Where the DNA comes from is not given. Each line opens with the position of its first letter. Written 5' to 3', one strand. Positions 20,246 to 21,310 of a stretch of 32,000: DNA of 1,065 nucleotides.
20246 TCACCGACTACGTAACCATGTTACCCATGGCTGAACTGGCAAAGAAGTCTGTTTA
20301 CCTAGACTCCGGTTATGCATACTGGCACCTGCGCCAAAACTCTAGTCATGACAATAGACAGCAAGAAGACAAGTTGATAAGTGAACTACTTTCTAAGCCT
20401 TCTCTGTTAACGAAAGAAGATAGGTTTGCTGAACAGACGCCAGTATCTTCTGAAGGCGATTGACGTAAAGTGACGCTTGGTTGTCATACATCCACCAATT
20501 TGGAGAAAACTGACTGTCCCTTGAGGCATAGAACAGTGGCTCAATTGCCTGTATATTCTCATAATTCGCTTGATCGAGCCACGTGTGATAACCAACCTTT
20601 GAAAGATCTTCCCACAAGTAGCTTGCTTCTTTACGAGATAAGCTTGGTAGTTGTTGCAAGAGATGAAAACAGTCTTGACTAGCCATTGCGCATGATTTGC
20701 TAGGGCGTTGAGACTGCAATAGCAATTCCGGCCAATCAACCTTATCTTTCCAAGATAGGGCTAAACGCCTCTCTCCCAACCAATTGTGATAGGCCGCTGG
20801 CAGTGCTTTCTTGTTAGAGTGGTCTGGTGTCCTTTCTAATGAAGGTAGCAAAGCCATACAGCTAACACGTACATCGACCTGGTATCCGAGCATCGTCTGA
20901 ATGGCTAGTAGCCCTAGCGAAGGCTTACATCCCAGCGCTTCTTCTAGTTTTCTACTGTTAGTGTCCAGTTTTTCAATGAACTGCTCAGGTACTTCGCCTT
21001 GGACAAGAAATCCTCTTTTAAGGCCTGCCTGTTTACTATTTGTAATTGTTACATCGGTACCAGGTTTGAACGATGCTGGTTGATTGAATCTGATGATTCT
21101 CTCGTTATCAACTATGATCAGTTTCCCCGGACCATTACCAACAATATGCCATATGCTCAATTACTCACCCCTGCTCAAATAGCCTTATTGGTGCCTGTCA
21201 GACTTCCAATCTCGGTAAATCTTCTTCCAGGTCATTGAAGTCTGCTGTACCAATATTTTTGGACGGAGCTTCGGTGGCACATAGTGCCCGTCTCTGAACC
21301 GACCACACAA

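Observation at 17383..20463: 1026-aa fusion of up to three glycosyltransferase domains with a protein-kinase-like core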

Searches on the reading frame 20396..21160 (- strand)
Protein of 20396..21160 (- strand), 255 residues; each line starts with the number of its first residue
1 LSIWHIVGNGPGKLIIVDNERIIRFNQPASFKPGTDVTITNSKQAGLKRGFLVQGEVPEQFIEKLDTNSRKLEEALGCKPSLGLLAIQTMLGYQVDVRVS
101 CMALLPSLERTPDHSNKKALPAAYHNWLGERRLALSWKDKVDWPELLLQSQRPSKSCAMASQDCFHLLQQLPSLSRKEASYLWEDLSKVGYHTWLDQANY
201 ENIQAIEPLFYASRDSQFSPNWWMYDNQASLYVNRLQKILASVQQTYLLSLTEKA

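Call 3: search_protein_families(library=pfam, proteins=[window:20396-21160:-], max_evalue=1)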
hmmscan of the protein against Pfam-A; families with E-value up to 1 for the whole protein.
window:20396-21160:- (255 aa): 0 families

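Call 4: search_protein_families(library=ncbifam, proteins=[window:20396-21160:-], max_evalue=1)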
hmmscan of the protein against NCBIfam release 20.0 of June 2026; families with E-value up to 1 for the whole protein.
window:20396-21160:- (255 aa): 0 families

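Call 7: search_protein_families(library=padloc, proteins=[window:20396-21160:-], max_evalue=1)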
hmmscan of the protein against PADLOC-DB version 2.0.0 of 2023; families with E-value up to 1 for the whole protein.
window:20396-21160:- (255 aa): 0 families

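Call 19: search_solved_structures(query=window:20396-21160:-, max_evalue=10, show_alignments=2)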
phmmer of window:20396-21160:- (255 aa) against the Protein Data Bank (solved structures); distinct sequences matched with E-value up to 10: 6.
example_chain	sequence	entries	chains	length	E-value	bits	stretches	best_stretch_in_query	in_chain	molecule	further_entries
9oop_A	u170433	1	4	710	0.096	15.3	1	183-236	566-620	Human delta 2 receptor with R710W Cerebellar Ataxia mutation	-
9ooo_A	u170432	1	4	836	0.11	15.1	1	183-235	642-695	Glutamate receptor ionotropic, delta-2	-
9evs_1t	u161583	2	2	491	0.15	14.7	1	190-235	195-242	mL101 (rPPR4)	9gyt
6xyw_AO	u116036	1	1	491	0.31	13.6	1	190-235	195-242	Pentatricopeptide repeat-containing protein At1g60770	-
4ce4_D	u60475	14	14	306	1.5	11.4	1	85-157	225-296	MRPL2 | MITORIBOSOMAL PROTEIN UL2M, MRPL2 | 39S ribosomal protein L2, mitochondrial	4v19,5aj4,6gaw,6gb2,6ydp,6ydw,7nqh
8k9r_A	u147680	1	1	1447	1.7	11.2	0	84-148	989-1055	GPI inositol-deacylase,MCherry protein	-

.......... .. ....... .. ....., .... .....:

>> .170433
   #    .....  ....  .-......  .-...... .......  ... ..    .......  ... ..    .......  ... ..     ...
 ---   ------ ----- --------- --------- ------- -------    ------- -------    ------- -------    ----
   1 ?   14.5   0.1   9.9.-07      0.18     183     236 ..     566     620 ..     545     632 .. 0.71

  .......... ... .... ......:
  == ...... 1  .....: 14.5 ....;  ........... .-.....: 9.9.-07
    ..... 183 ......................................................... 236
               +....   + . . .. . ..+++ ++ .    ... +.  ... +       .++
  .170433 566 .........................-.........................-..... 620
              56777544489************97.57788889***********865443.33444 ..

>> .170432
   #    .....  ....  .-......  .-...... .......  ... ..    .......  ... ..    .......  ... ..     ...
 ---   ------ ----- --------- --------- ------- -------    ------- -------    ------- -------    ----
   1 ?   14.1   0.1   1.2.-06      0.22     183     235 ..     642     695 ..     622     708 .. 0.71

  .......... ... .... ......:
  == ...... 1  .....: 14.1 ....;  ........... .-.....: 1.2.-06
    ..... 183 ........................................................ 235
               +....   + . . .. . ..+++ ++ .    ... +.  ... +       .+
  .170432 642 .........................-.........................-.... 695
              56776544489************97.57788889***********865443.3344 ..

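Call 20: search_protein_families(library=phrogs, proteins=[window:20396-21160:-], max_evalue=0.1)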
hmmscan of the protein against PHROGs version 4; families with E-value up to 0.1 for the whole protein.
window:20396-21160:- (255 aa): 0 families

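Call 23: find_homologous_proteins(query=window:20396-21160:-)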
Query window:20396-21160:- (255 aa): 39 proteins with E <= 0.001 among 466 candidates.
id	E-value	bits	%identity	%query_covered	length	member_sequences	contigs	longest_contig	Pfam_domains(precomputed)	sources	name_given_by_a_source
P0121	1.5e-153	527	93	100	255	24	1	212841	-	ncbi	-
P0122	3.1e-107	376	67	100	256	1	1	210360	-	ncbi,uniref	ncbi:hypothetical protein ACPV40_09270 [Vibrio alfacsensis]|uniref:hypothetical protein n=1 Tax=Vibr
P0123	1.0e-106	374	65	100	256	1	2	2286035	-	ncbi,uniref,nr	ncbi:hypothetical protein P7F88_17705 [Vibrio hannami]|uniref:hypothetical protein n=1 Tax=Vibrio ha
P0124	1.0e-103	364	66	100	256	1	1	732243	-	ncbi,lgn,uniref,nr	ncbi:hypothetical protein [Vibrio rotiferianus]|uniref:hypothetical protein n=1 Tax=Vibrio rotiferia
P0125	2.0e-101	357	63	100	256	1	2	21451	-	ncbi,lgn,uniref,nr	ncbi:hypothetical protein [Photobacterium lutimaris]|uniref:hypothetical protein n=1 Tax=Photobacter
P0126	1.1e-100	354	64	100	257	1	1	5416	-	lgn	-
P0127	9.0e-98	345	62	100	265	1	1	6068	-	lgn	-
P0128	4.2e-95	336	62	100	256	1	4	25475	-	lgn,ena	-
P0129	4.9e-89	316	60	97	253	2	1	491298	-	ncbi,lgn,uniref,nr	ncbi:hypothetical protein [Photobacterium lipolyticum]|uniref:Uncharacterized protein n=1 Tax=Photob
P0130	5.0e-86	306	55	98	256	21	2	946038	-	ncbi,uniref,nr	ncbi:hypothetical protein [Vibrio parahaemolyticus]|uniref:hypothetical protein n=1 Tax=Vibrio parah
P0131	5.1e-84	300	55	98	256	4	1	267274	-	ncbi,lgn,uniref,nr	ncbi:hypothetical protein [Vibrio furnissii]|uniref:hypothetical protein n=1 Tax=Vibrio furnissii Ta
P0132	1.8e-80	288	52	100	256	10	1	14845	-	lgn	-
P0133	4.0e-80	287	54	100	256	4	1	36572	-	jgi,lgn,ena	-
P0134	5.9e-79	283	55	98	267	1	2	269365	-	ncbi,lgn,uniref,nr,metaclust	ncbi:hypothetical protein [Photobacterium galatheae]|uniref:Uncharacterized protein n=1 Tax=Photobac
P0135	1.2e-78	282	52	100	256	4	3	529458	-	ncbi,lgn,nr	ncbi:TPA: hypothetical protein I7693_05945 [Vibrio vulnificus]|nr:hypothetical protein [Vibrio vulni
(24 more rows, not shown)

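Call 36: search_solved_structures(query=A2, max_evalue=10, show_alignments=3)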
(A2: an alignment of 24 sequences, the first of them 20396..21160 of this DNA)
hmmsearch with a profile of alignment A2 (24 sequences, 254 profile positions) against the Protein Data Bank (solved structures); distinct sequences matched with E-value up to 10: 2.
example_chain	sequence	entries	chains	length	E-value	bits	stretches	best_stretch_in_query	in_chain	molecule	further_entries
6xyw_AO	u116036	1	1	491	0.75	12.9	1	188-234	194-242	Pentatricopeptide repeat-containing protein At1g60770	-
9evs_1t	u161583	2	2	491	1.1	12.3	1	189-234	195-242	mL101 (rPPR4)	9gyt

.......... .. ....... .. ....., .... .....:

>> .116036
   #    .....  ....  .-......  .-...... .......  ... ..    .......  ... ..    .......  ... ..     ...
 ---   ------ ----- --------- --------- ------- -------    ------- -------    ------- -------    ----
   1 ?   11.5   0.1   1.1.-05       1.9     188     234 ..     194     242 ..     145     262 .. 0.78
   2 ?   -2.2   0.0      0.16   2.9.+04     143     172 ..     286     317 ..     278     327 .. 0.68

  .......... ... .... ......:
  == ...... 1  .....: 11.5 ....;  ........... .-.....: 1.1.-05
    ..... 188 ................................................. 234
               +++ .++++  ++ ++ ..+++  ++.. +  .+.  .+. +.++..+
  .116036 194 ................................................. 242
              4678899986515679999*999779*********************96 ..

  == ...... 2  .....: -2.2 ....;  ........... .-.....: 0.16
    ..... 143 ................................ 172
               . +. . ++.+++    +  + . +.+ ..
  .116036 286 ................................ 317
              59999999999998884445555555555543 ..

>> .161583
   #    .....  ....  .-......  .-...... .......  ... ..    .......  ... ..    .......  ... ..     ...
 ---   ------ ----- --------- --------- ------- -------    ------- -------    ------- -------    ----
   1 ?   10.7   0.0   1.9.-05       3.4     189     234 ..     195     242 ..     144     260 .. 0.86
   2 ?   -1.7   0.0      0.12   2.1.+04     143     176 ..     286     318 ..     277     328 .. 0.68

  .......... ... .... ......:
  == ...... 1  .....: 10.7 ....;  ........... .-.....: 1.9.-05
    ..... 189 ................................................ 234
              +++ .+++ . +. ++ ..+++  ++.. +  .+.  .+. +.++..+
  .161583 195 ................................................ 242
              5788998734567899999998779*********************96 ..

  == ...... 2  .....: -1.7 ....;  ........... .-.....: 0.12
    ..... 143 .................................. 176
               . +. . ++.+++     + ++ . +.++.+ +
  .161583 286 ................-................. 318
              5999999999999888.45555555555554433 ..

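Call 59: search_protein_families(library=pfam, alignment_id=A2, max_evalue=10)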
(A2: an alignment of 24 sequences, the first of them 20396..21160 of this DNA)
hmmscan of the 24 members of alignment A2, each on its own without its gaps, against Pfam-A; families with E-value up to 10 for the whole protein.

A. member 1, window:20396-21160:- (255 aa): 0 families

B. families by the number of members that match (of 24 scanned): 4 families
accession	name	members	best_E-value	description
PF23186.1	DUF7059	1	0.023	Domain of unknown function (DUF7059)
PF03161.18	LAGLIDADG_2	1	0.039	LAGLIDADG DNA endonuclease family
PF05293.16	ASFV_L11L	1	0.15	African swine fever virus (ASFV) L11L protein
PF10819.13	DUF2564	1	3.9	Protein of unknown function (DUF2564)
